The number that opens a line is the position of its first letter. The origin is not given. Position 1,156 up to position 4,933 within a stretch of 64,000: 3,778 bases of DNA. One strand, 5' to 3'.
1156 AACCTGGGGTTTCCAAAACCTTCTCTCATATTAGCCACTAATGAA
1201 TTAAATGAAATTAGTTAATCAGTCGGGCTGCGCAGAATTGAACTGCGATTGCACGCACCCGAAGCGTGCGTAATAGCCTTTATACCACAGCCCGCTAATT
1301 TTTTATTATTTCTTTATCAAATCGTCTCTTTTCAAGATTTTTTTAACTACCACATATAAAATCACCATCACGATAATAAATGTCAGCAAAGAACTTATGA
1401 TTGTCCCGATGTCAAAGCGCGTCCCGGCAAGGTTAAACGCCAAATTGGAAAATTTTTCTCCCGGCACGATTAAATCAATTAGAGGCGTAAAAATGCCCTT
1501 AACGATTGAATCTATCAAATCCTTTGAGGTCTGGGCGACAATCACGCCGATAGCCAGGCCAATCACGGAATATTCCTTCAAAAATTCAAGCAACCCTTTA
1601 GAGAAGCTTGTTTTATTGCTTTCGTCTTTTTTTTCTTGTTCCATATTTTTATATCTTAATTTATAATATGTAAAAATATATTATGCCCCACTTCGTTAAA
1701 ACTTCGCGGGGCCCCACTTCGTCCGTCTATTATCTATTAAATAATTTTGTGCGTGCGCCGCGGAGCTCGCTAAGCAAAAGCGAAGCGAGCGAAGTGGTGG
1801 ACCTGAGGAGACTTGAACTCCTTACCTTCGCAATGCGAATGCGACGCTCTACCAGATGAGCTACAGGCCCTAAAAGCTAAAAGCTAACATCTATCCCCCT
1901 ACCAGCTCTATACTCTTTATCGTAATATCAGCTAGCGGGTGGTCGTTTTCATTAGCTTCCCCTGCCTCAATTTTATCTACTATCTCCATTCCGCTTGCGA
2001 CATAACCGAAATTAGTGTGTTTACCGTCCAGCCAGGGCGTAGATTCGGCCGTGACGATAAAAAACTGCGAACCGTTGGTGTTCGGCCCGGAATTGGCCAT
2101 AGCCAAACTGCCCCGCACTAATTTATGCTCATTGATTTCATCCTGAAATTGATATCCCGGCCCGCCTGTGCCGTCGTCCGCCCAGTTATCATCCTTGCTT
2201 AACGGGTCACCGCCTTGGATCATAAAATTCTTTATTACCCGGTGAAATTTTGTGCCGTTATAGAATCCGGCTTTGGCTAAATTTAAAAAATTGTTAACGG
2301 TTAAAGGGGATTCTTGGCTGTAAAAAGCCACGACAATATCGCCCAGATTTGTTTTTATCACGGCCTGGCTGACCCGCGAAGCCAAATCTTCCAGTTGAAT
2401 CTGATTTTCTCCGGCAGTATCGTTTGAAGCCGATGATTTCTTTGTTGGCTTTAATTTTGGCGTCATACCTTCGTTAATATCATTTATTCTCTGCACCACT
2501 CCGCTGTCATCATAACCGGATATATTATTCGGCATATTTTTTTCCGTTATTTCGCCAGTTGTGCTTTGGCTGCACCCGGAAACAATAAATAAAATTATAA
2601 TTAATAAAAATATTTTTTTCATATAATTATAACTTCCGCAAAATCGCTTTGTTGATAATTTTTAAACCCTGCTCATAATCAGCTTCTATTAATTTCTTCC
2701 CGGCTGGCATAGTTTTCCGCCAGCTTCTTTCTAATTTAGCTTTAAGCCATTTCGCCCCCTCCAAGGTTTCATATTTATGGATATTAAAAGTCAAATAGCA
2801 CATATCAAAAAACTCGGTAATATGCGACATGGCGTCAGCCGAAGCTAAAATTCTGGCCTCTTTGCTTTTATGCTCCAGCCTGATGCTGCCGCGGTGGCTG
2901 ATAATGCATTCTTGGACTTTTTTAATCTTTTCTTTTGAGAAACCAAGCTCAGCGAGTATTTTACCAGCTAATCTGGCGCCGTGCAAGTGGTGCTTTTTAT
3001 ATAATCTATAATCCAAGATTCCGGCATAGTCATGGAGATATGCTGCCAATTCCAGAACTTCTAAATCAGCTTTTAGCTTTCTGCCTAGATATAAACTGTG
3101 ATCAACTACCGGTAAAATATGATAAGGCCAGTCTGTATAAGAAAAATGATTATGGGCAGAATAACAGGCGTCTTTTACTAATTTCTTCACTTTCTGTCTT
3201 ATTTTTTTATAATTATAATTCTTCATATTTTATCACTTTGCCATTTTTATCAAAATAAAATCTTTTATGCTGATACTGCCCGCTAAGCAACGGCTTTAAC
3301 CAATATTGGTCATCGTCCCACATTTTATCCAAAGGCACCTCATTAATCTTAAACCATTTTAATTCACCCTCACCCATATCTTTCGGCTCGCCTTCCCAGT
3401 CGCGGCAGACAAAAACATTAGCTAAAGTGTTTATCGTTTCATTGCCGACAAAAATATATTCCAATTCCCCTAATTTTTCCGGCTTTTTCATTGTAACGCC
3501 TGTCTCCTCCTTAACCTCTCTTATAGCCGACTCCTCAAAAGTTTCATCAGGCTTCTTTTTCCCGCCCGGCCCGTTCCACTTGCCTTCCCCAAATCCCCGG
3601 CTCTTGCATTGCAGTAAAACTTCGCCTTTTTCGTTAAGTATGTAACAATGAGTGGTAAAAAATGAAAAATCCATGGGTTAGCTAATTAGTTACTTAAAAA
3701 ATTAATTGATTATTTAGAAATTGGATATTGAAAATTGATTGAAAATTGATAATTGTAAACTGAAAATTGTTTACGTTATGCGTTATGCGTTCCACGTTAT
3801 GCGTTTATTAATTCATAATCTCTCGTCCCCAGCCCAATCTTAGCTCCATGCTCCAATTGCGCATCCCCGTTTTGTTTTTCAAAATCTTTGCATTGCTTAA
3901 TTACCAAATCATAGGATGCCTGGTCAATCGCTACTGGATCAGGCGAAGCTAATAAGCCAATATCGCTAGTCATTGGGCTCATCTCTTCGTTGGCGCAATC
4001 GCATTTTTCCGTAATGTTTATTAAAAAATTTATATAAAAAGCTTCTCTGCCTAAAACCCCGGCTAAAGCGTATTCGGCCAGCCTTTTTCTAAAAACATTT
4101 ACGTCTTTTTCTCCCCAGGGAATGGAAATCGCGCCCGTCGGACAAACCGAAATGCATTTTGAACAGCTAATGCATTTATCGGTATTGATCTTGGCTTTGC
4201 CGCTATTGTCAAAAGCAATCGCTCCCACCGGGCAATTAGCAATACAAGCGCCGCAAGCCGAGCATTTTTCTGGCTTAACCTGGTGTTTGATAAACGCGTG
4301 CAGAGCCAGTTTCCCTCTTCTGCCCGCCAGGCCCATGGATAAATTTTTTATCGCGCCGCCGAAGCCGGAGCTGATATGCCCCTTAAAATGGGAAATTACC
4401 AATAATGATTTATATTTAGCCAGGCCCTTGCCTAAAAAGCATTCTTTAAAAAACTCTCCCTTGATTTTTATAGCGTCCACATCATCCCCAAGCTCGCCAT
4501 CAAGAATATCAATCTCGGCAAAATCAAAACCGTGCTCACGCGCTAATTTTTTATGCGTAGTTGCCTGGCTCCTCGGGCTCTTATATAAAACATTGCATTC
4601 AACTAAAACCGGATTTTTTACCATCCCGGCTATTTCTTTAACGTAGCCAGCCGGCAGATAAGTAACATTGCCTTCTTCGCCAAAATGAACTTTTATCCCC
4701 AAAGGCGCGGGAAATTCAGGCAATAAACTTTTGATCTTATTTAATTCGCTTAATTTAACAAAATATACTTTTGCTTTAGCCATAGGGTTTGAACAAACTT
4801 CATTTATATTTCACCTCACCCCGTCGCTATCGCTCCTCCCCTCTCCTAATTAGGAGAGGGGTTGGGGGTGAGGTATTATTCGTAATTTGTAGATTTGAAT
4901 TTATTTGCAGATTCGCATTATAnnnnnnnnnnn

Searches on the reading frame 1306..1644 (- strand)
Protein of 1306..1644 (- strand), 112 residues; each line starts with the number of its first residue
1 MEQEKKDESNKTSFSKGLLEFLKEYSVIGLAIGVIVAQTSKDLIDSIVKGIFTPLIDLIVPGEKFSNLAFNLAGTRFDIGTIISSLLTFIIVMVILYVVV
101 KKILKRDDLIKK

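Call 43: search_protein_families(library=pfam, proteins=[window:1306-1644:-], max_evalue=0.00001)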
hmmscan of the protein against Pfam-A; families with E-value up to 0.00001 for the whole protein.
window:1306-1644:- (112 aa): 1 family
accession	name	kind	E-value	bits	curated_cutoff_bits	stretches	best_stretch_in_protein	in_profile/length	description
PF01741.23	MscL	-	2.4e-15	57.4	27.4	1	16-105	3-97/123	Large-conductance mechanosensitive channel, MscL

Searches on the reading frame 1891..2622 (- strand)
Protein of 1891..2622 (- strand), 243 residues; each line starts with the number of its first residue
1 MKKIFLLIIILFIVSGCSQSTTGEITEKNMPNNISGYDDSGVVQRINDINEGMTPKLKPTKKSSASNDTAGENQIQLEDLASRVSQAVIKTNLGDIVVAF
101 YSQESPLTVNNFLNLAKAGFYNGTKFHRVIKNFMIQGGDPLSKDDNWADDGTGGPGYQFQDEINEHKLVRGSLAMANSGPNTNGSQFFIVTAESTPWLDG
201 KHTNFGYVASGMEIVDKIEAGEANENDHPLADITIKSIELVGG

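Call 40: search_protein_families(library=pfam, proteins=[window:1891-2622:-], max_evalue=0.00001)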
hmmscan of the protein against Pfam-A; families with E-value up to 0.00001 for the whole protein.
window:1891-2622:- (243 aa): 1 family
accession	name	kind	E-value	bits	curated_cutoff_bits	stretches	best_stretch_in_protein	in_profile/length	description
PF00160.26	Pro_isomerase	-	4.9e-52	176.8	21.7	1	88-239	3-158/159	Cyclophilin type peptidyl-prolyl cis-trans isomerase/CLD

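Call 83: find_encoding_contigs(protein=window:1891-2622:-, flank=10000, max_places=3)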
Protein window:1891-2622:- (243 aa): no gene with exactly this product is on record in the collection.

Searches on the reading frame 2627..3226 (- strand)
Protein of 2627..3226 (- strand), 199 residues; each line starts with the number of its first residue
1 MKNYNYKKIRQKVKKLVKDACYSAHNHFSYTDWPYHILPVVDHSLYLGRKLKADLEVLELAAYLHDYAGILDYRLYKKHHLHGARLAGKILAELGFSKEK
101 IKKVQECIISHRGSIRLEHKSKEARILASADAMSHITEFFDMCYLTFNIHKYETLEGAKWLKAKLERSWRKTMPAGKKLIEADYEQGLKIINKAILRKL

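Call 40: search_protein_families(library=pfam, proteins=[window:2627-3226:-], max_evalue=0.00001)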
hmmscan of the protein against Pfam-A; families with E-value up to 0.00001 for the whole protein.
window:2627-3226:- (199 aa): 1 family
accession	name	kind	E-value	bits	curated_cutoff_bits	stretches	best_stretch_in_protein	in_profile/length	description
PF01966.28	HD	-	2.4e-09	37.9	22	1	35-134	3-114/116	HD domain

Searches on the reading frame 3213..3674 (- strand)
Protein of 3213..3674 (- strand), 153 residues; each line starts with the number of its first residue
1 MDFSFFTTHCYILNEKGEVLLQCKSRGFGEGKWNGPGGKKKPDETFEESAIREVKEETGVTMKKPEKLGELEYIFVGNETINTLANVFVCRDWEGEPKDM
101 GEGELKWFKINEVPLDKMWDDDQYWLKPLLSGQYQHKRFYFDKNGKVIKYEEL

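Call 40: search_protein_families(library=pfam, proteins=[window:3213-3674:-], max_evalue=0.00001)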
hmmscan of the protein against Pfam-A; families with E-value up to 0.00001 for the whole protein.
window:3213-3674:- (153 aa): 1 family
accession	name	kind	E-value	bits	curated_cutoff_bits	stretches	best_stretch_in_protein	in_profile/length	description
PF00293.34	NUDIX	-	4e-20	72.6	21.1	1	9-126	7-131/134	NUDIX domain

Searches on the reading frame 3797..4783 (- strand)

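Call 40: search_protein_families(library=pfam, proteins=[window:3797-4783:-], max_evalue=0.00001)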
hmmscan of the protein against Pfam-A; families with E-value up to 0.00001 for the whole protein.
window:3797-4783:- (328 aa): 11 families
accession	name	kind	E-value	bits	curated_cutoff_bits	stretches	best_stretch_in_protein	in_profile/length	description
PF04015.17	DUF362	-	2.8e-34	119.4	24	1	30-292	3-200/200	Domain of unknown function (DUF362)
PF00037.32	Fer4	-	2.4e-15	56.1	21.1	2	198-220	2-24/24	4Fe-4S binding domain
PF12837.12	Fer4_6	-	1.6e-11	44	25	1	197-219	2-24/24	4Fe-4S binding domain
PF12838.12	Fer4_7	-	6e-11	43.1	27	1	173-218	1-52/52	4Fe-4S dicluster domain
PF13484.11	Fer4_16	-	2.6e-10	41.4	30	0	203-228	1-24/66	4Fe-4S double cluster binding domain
PF14697.11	Fer4_21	-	3.9e-10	40.1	35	1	169-220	3-58/59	4Fe-4S dicluster domain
PF13187.11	Fer4_9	-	4.8e-10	39.7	27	1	173-219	1-52/52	4Fe-4S dicluster domain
PF13237.11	Fer4_10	-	6.8e-09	36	25.5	1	169-215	4-53/53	4Fe-4S dicluster domain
PF12797.12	Fer4_2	-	3.4e-08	33.4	24.5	0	197-216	3-22/22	4Fe-4S binding domain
PF25160.1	LdpA_Fe-S-bd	-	1.7e-07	31.3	27.6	0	184-220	13-44/49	LdpA Fe-S cluster-binding domain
PF12800.12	Fer4_4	-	9.3e-07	29.1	24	0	201-217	1-17/17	4Fe-4S binding domain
